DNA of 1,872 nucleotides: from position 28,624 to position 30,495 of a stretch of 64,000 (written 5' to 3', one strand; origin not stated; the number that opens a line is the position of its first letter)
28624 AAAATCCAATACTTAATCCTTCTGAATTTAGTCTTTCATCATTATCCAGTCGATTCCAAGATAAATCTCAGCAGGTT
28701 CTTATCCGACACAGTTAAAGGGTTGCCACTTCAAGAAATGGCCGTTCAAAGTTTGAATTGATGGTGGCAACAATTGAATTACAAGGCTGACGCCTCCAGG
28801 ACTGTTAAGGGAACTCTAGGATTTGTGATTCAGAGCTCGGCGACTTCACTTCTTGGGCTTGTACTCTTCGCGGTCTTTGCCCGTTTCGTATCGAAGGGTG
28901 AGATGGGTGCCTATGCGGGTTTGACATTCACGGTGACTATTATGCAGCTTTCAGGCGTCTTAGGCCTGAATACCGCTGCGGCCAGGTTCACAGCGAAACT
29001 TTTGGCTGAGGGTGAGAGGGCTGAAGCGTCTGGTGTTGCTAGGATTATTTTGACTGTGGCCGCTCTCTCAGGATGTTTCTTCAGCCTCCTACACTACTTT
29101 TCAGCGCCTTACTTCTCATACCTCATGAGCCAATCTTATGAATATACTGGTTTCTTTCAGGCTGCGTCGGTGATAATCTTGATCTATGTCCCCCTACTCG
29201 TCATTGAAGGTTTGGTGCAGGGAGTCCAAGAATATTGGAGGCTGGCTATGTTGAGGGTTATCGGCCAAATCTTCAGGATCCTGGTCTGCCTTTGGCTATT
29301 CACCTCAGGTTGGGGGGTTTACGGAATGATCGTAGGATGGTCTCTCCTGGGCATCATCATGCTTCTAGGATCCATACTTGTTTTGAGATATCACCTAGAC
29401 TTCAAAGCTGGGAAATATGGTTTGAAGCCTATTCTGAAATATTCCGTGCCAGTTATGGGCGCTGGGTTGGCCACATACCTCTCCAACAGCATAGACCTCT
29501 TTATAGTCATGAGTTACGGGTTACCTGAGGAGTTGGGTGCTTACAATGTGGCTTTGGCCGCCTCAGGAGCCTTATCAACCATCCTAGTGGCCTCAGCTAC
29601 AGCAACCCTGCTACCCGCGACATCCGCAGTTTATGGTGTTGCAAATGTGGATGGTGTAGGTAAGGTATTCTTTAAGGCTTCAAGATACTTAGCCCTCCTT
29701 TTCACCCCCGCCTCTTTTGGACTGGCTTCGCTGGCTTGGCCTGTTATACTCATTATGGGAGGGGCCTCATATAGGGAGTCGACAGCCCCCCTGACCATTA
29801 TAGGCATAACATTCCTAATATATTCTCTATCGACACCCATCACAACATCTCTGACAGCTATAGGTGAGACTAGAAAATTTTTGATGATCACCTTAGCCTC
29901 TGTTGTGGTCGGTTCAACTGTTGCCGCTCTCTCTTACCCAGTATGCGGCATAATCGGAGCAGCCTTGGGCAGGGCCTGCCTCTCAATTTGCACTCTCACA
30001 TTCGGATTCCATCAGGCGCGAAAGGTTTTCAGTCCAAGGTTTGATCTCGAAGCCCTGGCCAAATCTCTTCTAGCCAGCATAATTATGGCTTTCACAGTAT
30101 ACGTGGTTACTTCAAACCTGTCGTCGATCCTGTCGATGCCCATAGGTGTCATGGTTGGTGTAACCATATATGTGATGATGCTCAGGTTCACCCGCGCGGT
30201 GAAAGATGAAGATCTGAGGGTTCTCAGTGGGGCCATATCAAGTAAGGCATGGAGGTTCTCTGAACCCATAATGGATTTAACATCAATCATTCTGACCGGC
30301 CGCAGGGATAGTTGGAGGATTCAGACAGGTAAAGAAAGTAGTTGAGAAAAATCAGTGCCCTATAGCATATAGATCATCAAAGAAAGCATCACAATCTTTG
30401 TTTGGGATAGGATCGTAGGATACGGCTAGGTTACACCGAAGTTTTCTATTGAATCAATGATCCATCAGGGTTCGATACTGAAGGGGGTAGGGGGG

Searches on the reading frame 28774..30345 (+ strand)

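Call 57: search_protein_families(library=pfam, proteins=[window:28774-30345:+], max_evalue=0.00001)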
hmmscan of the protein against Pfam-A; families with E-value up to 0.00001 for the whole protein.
window:28774-30345:+ (523 aa): 3 families
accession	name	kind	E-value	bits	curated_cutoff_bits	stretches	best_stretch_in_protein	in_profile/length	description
PF13440.11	Polysacc_synt_3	-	1e-24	87.7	23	1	34-336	1-291/293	Polysaccharide biosynthesis protein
PF01943.22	Polysacc_synt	-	2.7e-18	66.8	28.2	1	12-284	3-271/274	Polysaccharide biosynthesis protein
PF01554.23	MatE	-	2e-08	34.5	24.9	0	20-173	5-160/161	MatE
